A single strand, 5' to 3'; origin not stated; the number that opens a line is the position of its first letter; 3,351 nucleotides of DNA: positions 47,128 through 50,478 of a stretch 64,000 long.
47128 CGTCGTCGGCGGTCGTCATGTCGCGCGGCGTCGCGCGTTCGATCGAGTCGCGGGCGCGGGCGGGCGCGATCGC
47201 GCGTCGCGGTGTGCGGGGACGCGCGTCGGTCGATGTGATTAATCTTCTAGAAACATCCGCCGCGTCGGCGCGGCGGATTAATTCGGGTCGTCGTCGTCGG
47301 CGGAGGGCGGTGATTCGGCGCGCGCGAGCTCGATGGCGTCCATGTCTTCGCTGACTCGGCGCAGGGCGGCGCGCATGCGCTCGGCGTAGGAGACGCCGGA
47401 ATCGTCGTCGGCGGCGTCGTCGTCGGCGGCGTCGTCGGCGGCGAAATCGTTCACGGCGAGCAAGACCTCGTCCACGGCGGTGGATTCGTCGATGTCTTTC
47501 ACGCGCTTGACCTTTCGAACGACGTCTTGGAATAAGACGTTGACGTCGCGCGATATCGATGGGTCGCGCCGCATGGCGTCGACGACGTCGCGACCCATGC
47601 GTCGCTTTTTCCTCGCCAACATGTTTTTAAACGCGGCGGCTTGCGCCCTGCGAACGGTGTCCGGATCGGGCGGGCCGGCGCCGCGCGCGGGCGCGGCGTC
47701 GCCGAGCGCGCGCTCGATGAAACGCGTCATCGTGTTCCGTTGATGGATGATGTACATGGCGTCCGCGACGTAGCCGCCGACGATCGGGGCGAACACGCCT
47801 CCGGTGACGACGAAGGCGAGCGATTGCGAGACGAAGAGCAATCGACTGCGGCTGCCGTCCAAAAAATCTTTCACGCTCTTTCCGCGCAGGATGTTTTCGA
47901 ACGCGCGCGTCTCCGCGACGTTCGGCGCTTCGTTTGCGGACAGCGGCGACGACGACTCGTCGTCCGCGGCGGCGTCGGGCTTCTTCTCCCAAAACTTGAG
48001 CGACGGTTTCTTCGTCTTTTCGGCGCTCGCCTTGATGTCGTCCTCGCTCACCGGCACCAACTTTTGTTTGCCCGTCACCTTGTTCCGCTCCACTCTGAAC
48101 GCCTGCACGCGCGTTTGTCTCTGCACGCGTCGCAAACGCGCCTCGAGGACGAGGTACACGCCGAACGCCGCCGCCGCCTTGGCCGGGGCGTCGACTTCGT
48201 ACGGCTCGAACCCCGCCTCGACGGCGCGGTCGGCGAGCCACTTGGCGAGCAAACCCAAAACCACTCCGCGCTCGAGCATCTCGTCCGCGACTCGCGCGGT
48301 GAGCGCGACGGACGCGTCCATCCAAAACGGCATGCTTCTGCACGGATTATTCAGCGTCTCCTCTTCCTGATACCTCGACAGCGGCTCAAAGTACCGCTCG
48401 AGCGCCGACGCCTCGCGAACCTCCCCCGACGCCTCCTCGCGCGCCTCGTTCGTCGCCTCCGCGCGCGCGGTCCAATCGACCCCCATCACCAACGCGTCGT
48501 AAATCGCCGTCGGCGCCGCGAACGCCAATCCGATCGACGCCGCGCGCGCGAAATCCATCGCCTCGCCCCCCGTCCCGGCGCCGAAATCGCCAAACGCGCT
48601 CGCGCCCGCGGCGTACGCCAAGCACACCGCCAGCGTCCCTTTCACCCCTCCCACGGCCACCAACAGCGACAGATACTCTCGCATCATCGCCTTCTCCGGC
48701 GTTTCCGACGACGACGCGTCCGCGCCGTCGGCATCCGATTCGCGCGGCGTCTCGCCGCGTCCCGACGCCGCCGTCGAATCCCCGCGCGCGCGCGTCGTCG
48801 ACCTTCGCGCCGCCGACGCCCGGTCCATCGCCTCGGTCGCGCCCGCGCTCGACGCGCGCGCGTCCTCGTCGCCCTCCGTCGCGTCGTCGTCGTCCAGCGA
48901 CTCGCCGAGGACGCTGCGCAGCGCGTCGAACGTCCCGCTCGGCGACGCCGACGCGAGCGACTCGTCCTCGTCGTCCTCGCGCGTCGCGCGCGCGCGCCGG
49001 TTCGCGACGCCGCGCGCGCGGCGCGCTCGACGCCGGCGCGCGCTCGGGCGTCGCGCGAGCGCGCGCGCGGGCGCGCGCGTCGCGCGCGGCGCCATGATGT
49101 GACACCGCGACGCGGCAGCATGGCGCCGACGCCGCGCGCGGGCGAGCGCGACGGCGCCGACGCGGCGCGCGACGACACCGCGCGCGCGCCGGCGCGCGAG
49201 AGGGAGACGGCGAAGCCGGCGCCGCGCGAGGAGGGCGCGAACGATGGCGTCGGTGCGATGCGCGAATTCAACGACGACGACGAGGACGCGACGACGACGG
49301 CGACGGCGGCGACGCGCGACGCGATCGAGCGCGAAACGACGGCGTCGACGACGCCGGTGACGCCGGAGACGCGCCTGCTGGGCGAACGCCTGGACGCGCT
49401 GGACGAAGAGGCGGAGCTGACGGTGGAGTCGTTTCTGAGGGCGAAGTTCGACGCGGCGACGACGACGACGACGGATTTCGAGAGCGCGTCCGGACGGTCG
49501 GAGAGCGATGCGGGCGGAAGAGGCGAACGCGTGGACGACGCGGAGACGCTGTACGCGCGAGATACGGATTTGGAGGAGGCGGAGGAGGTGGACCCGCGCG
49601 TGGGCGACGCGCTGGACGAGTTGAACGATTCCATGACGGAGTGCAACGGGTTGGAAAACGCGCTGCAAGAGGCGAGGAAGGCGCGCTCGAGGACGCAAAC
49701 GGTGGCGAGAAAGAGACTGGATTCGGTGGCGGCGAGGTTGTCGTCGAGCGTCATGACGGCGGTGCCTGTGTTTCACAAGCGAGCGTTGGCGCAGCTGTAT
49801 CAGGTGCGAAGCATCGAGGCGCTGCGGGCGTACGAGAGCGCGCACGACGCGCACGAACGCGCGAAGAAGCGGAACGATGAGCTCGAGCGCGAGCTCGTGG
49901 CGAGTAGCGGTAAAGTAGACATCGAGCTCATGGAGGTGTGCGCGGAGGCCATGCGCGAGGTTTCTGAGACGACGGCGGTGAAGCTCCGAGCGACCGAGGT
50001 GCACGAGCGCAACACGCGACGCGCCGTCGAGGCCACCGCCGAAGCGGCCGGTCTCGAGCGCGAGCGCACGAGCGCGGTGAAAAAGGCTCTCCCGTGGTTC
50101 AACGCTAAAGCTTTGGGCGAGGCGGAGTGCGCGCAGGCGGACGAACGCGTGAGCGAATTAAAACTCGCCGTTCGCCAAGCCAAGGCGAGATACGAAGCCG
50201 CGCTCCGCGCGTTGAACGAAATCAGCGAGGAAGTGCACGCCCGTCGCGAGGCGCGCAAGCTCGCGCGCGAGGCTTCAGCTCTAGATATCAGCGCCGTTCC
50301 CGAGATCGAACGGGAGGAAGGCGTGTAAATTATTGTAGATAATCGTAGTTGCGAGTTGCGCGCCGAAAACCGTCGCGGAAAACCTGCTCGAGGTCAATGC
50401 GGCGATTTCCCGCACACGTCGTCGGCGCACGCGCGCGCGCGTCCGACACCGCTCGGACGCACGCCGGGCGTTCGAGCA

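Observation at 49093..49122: Head-to-head gene pairs with start codons only 24-40 bp apart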

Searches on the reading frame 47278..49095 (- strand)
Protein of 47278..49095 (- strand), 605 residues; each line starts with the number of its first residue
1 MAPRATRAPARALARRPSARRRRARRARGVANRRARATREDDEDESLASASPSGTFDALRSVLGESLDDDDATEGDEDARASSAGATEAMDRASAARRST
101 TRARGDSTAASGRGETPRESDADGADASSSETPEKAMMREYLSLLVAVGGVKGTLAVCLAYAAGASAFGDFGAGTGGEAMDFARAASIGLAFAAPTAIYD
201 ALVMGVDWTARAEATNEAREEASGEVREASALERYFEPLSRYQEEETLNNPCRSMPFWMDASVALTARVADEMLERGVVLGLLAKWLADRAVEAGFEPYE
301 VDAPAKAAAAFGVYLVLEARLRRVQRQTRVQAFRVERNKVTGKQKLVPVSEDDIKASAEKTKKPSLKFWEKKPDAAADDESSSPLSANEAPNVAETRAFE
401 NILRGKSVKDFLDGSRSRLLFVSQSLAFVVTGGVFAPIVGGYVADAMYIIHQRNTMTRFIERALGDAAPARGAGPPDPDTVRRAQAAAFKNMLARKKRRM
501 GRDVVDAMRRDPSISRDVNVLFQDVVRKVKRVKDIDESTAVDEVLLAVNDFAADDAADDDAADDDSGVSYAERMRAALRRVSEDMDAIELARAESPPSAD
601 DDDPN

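Call 9: search_protein_families(library=pfam, proteins=[window:47278-49095:-], max_evalue=0.01)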
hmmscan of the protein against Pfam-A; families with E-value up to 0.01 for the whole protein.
window:47278-49095:- (605 aa): 0 families

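Call 10: list_cluster_members(proteins=[window:47278-49095:-, window:49120-50328:+, window:60167-61570:-, window:61610-63157:+, window:54762-56594:-, window:56672-58312:+, window:49258-50328:+, window:60167-61414:-, window:61790-63157:+])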
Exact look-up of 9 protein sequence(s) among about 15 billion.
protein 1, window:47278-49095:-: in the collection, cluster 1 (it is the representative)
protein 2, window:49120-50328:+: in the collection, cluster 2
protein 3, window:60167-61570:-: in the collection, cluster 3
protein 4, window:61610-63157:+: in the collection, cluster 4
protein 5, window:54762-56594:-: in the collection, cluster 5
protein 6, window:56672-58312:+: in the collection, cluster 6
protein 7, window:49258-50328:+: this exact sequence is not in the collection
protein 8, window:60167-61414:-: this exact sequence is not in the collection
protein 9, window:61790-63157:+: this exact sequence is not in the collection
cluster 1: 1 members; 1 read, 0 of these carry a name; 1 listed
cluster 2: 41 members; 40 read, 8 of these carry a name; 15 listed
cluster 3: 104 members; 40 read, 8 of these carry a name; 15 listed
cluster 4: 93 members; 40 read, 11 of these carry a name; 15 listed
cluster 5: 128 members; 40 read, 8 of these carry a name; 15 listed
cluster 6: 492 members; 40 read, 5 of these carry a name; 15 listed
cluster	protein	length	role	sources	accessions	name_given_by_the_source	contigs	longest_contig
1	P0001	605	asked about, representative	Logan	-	-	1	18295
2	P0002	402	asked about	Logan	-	-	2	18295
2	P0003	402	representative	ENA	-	-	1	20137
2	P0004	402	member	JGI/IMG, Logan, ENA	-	hypothetical protein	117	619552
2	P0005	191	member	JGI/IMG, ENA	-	hypothetical protein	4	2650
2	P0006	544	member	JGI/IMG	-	hypothetical protein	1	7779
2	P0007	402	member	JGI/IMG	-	hypothetical protein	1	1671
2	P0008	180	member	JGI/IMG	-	hypothetical protein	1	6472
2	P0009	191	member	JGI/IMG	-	hypothetical protein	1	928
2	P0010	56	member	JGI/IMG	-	hypothetical protein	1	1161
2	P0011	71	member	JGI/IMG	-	hypothetical protein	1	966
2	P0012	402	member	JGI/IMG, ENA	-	-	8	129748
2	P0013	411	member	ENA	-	-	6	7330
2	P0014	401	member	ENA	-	-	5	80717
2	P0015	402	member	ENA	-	-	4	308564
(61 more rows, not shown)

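Call 69: search_protein_families(library=pfam, proteins=[window:47278-49095:-], max_evalue=5)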
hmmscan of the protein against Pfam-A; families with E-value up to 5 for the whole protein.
window:47278-49095:- (605 aa): 0 families

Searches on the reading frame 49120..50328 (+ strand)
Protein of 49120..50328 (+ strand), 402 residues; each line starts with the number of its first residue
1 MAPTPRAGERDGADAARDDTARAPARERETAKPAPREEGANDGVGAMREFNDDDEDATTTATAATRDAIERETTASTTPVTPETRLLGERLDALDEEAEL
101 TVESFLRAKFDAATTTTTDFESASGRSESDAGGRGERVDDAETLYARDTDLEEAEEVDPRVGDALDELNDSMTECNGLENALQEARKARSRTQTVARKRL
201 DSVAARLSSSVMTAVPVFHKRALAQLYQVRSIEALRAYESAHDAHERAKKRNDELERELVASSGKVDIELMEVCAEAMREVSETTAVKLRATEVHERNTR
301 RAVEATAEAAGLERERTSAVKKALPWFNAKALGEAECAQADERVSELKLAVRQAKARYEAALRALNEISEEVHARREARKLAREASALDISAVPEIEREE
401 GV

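Call 9: search_protein_families(library=pfam, proteins=[window:49120-50328:+], max_evalue=0.01)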
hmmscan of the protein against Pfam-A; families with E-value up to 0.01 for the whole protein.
window:49120-50328:+ (402 aa): 1 family
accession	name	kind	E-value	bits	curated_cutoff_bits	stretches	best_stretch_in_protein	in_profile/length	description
PF05276.19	SH3BP5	-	1.3e-45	156.4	25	1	155-382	1-229/231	SH3 domain-binding protein 5 (SH3BP5)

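Call 12: find_homologous_proteins(query=window:49120-50328:+)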
Query window:49120-50328:+ (402 aa): 20 proteins with E <= 0.001 among 8000 candidates.
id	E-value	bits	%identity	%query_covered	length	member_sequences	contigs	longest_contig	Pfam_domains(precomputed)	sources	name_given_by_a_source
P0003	4.1e-237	804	99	100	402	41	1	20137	PF05276.20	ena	-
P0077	2.4e-222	756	97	100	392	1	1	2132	PF05276.20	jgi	jgi:hypothetical protein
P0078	1.6e-184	631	97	79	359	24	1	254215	PF05276.20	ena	-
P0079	7.6e-130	452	75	77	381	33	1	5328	PF05276.20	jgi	-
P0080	6.9e-124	432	75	70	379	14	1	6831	PF05276.20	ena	-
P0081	3.0e-120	420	69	79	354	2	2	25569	PF05276.20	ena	-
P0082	1.0e-117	412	71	74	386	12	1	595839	PF05276.20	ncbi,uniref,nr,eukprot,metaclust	ncbi:SH3-binding 5 [Ostreococcus tauri]|uniref:SH3-binding 5 n=1 Tax=Ostreococcus tauri TaxID=70448 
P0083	1.8e-116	408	66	81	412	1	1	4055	PF05276.20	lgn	-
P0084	2.1e-116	407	69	76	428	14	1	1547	PF05276.20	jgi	jgi:hypothetical protein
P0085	2.4e-114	401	63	86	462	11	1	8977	PF05276.20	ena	-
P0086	4.5e-114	400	62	86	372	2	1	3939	PF05276.20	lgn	-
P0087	1.3e-111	392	68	76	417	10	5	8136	PF05276.20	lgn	-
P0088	1.7e-111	391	67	76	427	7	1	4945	PF05276.20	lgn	-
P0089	1.5e-108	381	68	73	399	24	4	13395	PF05276.20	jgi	-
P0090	4.9e-108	380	65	82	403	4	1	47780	PF05276.20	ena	-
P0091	2.9e-106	374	65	81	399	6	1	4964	PF05276.20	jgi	-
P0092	5.5e-93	330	72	60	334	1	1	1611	PF05276.20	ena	-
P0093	3.9e-50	189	42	71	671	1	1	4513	PF05276.20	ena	-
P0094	1.7e-39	154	62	40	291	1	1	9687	PF05276.20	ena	-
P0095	1.6e-12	66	33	58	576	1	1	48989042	PF14580.13,PF05276.20,PF12799.14,PF13855.13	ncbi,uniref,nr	ncbi:SH3 domain-binding protein 5-like [Ostrea edulis]|uniref:SH3 domain-binding protein 5-like n=1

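Call 19: find_encoding_contigs(protein=P0082, flank=6000, max_places=1)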
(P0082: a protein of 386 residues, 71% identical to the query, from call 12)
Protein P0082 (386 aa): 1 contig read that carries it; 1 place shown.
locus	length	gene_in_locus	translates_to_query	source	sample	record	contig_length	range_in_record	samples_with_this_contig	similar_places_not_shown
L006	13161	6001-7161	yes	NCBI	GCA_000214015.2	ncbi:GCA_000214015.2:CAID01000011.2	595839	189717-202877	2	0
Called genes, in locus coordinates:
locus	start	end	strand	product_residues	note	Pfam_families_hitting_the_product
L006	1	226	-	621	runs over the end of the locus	PF01336:tRNA_anti-codon, PF00152:tRNA-synt_2, PF01409:tRNA-synt_2d (faint)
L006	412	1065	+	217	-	PF05903:Peptidase_C97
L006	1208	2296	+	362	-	PF00504:Chloroa_b-bind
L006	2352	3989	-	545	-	PF00254:FKBP_C, PF23322:PPIase_AIP (faint), PF00254:FKBP_C (weak), PF07719:TPR_2 (faint), PF14559:TPR_19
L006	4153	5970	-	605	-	-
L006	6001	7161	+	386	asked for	PF05276:SH3BP5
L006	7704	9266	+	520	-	PF01595:CNNM, PF00571:CBS, PF03471:CorC_HlyC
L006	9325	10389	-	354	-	PF10503:Esterase_PHB (faint), PF02230:Abhydrolase_2 (weak), PF00326:Peptidase_S9 (faint)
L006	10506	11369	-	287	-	PF13225:D27-like_C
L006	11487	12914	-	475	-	PF00226:DnaJ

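Call 20: find_encoding_contigs(protein=P0081, flank=6000, max_places=1)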
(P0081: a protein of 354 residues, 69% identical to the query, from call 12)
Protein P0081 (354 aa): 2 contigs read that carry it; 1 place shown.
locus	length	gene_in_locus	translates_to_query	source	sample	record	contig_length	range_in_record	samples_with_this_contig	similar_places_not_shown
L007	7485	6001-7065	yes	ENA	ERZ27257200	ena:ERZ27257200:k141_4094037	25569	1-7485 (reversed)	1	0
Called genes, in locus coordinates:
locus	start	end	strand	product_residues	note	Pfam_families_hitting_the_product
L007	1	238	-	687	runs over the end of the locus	PF01336:tRNA_anti-codon, PF00152:tRNA-synt_2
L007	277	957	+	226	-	PF05903:Peptidase_C97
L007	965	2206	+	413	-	PF00504:Chloroa_b-bind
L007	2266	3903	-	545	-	PF00254:FKBP_C, PF23322:PPIase_AIP (faint), PF00254:FKBP_C (weak), PF13432:TPR_16 (faint), PF14559:TPR_19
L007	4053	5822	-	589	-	-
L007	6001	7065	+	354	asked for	PF05276:SH3BP5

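Call 21: find_encoding_contigs(protein=P0090, flank=6000, max_places=1)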
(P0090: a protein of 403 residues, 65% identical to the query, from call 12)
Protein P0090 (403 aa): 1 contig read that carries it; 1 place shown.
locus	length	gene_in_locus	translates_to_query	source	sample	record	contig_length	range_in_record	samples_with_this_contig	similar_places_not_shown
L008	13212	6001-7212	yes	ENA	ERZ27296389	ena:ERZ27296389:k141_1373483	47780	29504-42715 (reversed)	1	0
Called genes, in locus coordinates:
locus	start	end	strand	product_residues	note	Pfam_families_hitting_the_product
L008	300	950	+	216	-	PF05903:Peptidase_C97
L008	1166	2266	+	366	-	PF00504:Chloroa_b-bind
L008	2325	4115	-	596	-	PF23322:PPIase_AIP (faint), PF00254:FKBP_C, PF14559:TPR_19 (weak)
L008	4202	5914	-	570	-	-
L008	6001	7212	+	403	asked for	PF05276:SH3BP5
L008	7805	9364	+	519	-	PF01595:CNNM, PF00571:CBS, PF03471:CorC_HlyC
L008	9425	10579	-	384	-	-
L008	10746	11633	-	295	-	PF13225:D27-like_C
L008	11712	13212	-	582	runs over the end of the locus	PF00226:DnaJ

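Call 38: find_related_loci(query=A1, collection=metagenome_contigs, flank=2500)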
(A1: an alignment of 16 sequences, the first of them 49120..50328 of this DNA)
Query A1 (402 aa) in metagenome_contigs; peptide patterns used: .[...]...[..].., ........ (x = any residue, [..] = any of these).
453 stretches matched a pattern; 23 encode a relative of the query (tblastn E <= 1e-3); 23 distinct loci.
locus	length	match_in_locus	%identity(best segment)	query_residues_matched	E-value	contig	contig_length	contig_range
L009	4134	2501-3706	100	1-402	0e+0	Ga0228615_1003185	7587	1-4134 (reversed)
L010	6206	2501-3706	100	1-402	0e+0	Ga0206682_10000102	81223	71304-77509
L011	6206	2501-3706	100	1-402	0e+0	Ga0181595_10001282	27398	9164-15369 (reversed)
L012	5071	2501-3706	99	1-402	0e+0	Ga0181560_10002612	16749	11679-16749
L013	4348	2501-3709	99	1-402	0e+0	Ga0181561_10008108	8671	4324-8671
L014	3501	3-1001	99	70-402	0e+0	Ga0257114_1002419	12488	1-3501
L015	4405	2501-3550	92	36-391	0e+0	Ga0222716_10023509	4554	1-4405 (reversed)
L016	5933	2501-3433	75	69-379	1e-139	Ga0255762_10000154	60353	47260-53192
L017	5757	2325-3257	75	69-379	1e-139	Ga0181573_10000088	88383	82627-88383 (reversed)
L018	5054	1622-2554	75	69-379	9e-140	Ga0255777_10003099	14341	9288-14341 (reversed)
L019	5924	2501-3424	76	80-381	8e-136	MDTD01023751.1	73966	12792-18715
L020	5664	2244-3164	76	80-380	5e-135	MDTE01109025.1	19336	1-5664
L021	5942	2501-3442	69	80-384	5e-122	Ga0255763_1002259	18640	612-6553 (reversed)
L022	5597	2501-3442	69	80-384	5e-122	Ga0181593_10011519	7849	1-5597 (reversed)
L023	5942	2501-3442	69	80-384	5e-122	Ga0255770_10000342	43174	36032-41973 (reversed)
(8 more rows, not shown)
